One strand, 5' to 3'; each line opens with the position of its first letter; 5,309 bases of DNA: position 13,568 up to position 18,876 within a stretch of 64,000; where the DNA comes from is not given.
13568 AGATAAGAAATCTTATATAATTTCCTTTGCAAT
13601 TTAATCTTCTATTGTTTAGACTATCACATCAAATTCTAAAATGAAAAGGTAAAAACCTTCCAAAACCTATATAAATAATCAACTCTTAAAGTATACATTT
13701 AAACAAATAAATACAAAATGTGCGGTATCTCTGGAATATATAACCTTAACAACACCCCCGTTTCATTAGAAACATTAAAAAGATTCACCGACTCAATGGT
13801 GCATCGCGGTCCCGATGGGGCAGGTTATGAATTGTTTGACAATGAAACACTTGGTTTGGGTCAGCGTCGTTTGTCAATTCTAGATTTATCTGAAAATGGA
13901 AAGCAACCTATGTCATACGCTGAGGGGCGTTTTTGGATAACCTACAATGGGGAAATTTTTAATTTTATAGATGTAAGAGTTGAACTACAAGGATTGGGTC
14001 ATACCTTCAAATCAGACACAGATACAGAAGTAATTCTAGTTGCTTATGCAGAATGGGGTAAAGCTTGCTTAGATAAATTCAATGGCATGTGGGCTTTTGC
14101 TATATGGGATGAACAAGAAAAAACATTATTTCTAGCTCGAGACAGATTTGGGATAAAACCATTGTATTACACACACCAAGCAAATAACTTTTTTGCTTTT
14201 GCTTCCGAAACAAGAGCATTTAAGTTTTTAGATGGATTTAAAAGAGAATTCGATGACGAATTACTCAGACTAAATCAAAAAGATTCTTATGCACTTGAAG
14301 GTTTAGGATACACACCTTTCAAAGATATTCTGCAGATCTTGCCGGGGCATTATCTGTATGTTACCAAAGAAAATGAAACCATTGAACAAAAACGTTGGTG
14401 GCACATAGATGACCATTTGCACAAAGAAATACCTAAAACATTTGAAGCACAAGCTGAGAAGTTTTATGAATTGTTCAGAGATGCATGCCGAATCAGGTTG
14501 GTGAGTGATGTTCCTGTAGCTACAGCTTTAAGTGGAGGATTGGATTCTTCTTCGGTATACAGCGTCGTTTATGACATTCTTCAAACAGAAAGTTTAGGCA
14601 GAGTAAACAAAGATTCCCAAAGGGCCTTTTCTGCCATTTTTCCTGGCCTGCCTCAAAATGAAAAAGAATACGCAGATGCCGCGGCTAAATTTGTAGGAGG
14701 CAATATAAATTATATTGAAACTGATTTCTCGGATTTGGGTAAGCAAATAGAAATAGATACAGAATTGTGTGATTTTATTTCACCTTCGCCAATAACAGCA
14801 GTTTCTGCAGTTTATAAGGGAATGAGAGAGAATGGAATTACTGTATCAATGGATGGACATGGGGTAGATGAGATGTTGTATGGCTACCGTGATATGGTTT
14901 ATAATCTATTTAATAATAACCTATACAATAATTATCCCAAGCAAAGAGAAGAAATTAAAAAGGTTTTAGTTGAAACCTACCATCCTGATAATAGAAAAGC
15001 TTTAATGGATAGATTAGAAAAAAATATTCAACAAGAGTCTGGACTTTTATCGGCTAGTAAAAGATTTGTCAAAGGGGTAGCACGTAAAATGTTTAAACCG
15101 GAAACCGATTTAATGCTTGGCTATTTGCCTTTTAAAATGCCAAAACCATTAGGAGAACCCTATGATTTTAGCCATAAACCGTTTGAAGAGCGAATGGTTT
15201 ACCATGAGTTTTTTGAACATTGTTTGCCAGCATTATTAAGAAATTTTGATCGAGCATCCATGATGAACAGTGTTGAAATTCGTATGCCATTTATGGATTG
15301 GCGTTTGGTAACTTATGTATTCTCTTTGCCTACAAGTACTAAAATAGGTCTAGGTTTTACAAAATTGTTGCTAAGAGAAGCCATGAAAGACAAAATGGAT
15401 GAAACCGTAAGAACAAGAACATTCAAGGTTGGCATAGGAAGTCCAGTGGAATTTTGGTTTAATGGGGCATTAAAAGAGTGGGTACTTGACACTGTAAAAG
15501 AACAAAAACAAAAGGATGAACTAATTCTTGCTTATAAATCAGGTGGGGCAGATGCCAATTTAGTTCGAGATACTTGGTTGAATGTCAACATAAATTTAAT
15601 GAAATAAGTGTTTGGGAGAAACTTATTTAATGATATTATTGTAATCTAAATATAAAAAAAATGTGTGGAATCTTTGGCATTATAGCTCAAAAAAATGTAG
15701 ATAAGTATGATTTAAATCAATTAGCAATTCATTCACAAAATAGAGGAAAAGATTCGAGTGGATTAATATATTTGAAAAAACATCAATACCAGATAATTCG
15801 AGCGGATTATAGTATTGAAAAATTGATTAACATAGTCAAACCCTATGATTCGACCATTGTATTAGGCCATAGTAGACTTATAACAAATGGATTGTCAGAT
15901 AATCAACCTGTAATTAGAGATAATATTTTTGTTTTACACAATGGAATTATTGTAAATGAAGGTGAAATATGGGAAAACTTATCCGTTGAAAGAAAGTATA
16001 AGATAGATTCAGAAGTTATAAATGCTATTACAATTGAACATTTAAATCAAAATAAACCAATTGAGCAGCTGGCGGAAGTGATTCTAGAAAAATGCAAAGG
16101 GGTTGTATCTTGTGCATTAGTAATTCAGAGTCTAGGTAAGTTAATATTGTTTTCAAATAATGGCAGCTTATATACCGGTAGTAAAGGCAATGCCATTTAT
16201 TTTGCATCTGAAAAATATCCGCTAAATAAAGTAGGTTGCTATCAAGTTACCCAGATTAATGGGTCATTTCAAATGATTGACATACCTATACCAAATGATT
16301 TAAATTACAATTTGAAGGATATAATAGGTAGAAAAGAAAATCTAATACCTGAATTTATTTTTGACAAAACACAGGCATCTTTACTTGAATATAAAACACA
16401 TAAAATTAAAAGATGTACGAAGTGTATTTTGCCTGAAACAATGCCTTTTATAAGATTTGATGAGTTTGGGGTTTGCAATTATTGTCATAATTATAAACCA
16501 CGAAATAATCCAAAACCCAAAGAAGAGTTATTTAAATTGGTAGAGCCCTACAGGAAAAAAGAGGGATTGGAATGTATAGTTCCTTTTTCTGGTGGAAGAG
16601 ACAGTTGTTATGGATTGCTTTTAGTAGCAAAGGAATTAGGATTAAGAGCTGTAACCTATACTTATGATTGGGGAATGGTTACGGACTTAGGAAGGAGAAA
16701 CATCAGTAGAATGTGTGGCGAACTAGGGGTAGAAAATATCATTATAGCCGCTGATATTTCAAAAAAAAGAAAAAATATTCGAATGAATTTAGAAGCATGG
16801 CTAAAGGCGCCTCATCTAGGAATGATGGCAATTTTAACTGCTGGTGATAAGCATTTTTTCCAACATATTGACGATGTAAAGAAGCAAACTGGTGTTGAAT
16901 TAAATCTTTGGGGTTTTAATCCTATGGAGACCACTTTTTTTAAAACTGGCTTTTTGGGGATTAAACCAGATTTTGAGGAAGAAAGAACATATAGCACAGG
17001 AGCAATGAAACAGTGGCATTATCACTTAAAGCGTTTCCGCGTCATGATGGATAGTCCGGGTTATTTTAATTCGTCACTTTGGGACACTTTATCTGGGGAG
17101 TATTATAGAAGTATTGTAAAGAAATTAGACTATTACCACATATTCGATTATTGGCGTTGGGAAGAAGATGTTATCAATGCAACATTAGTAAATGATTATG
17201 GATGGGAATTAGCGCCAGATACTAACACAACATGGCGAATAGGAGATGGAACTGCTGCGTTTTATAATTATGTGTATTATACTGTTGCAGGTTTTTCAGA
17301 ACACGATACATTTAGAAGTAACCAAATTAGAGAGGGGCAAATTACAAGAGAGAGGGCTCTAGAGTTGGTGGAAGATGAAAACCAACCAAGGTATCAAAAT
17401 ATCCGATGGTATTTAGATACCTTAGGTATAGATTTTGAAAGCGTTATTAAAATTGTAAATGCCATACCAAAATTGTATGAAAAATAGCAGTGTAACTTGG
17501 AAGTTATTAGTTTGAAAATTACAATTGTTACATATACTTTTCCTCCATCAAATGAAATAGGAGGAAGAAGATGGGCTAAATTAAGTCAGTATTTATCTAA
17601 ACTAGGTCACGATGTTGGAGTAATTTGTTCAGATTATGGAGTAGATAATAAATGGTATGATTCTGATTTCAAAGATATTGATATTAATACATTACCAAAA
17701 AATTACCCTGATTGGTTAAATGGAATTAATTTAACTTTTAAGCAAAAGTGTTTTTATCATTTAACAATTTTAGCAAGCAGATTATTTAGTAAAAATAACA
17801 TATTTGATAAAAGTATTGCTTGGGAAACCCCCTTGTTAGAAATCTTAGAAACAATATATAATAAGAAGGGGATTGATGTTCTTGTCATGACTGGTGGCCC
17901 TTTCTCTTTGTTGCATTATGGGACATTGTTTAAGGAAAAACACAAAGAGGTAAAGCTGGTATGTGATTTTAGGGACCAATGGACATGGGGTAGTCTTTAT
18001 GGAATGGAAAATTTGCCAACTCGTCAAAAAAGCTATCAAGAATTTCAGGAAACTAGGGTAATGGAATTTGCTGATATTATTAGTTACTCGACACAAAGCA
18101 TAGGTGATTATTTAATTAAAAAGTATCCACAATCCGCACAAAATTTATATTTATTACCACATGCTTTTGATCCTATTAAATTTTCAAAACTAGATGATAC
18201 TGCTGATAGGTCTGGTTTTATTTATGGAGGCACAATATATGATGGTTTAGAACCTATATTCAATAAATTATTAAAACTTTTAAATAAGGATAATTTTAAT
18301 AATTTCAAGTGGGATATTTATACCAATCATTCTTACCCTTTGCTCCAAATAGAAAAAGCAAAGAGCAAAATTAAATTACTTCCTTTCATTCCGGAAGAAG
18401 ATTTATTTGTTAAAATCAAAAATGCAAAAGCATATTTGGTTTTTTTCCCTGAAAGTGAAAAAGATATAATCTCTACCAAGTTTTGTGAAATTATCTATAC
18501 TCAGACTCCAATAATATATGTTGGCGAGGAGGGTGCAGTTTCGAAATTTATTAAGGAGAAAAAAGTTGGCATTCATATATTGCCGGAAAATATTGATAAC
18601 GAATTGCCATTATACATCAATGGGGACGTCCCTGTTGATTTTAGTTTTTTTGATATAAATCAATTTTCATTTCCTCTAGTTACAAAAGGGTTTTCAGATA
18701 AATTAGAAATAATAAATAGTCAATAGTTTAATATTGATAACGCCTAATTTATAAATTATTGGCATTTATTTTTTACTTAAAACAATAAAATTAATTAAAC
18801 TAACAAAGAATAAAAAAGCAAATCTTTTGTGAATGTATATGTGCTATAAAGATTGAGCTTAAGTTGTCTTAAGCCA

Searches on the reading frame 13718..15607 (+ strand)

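Call 6: search_protein_families(library=pfam, proteins=[window:13718-15607:+])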
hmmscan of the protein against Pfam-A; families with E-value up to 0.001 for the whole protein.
window:13718-15607:+ (629 aa): 4 families
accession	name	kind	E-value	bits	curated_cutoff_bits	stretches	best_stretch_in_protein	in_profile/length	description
PF00733.27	Asn_synthase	-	1.1e-50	173.7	21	1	249-604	2-319/354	Asparagine synthase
PF13537.11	GATase_7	-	8.6e-47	158.6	25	1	50-168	2-121/123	Glutamine amidotransferase domain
PF13522.11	GATase_6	-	6.3e-44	149.6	27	1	32-164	1-130/130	Glutamine amidotransferase domain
PF12481.13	DUF3700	-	0.00032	20.7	27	1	118-165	126-173/228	Aluminium induced protein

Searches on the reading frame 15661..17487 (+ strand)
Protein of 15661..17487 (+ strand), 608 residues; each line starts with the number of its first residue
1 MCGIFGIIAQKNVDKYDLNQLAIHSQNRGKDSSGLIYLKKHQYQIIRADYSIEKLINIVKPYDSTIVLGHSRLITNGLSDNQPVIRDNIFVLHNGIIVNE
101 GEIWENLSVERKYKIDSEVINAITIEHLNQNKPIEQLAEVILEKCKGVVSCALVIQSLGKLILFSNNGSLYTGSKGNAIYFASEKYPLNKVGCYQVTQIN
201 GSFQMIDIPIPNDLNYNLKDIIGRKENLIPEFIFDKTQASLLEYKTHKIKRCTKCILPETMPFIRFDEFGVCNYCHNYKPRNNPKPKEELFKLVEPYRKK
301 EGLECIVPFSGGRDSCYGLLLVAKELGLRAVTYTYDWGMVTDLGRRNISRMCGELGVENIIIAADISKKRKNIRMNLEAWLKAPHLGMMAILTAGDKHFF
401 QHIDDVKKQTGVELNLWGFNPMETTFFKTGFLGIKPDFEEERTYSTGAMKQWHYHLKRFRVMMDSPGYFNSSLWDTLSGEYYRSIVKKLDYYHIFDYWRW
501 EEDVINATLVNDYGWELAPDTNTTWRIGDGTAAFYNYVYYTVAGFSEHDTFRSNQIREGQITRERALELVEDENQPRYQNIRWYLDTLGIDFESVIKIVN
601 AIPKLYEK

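Call 6: search_protein_families(library=pfam, proteins=[window:15661-17487:+])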
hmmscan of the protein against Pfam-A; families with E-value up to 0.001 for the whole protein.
window:15661-17487:+ (608 aa): 2 families
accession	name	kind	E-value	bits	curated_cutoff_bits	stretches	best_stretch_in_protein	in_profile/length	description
PF13522.11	GATase_6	-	1.4e-10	41.7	27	1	63-184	9-130/130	Glutamine amidotransferase domain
PF13537.11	GATase_7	-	3e-08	34.1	25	1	76-188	8-121/123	Glutamine amidotransferase domain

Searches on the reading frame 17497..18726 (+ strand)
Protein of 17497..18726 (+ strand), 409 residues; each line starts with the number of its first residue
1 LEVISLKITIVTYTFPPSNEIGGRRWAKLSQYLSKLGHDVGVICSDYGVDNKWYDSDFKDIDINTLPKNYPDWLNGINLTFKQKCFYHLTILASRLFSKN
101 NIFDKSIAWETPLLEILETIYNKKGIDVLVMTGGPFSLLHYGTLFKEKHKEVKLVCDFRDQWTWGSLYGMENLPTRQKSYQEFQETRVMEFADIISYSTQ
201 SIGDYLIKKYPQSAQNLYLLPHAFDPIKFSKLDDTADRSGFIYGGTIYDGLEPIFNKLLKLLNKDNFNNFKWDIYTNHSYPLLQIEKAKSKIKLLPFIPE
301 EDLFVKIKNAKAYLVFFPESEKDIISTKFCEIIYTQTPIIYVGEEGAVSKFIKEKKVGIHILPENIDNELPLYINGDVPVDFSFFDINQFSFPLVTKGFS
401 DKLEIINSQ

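Call 6: search_protein_families(library=pfam, proteins=[window:17497-18726:+])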
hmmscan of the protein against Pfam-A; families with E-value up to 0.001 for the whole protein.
window:17497-18726:+ (409 aa): 1 family
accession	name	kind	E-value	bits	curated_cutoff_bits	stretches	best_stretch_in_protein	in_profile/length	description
PF13439.12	Glyco_transf_4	-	2.8e-05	24.7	28.5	1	24-226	6-168/170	Glycosyltransferase Family 4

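Call 36: search_protein_families(library=ncbifam, proteins=[window:17497-18726:+], max_evalue=0.01)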
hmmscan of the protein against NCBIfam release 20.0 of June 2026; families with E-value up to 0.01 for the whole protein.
window:17497-18726:+ (409 aa): 0 families

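Call 49: find_encoding_contigs(protein=window:17497-18726:+, flank=8000, max_places=10)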
Protein window:17497-18726:+ (409 aa): 1 contig read that carries it; 1 place shown.
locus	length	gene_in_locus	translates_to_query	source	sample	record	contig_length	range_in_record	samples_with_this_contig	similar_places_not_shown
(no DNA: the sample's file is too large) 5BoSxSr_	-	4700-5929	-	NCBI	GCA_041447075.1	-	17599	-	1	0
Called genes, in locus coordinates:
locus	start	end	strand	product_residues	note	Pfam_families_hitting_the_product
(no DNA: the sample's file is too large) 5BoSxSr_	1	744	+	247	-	?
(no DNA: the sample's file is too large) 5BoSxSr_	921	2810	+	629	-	PF13522:GATase_6, PF13537:GATase_7, PF00733:Asn_synthase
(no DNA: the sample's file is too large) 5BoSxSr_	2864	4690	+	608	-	PF13522:GATase_6, PF13537:GATase_7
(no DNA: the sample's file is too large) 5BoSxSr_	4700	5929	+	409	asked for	-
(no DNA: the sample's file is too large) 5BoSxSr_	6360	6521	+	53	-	PF03721:UDPG_MGDP_dh_N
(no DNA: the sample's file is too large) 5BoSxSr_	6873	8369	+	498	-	PF19510:DUF6044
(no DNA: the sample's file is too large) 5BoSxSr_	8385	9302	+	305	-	PF00535:Glycos_transf_2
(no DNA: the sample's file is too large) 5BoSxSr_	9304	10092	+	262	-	PF00132:Hexapep (faint), PF14602:Hexapep_2 (faint)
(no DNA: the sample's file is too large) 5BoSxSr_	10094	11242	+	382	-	PF01041:DegT_DnrJ_EryC1, PF00155:Aminotran_1_2 (weak), PF00266:Aminotran_5 (faint)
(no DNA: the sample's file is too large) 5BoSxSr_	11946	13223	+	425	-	PF03721:UDPG_MGDP_dh_N, PF00984:UDPG_MGDP_dh, PF03720:UDPG_MGDP_dh_C (weak)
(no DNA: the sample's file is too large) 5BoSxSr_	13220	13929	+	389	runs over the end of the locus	-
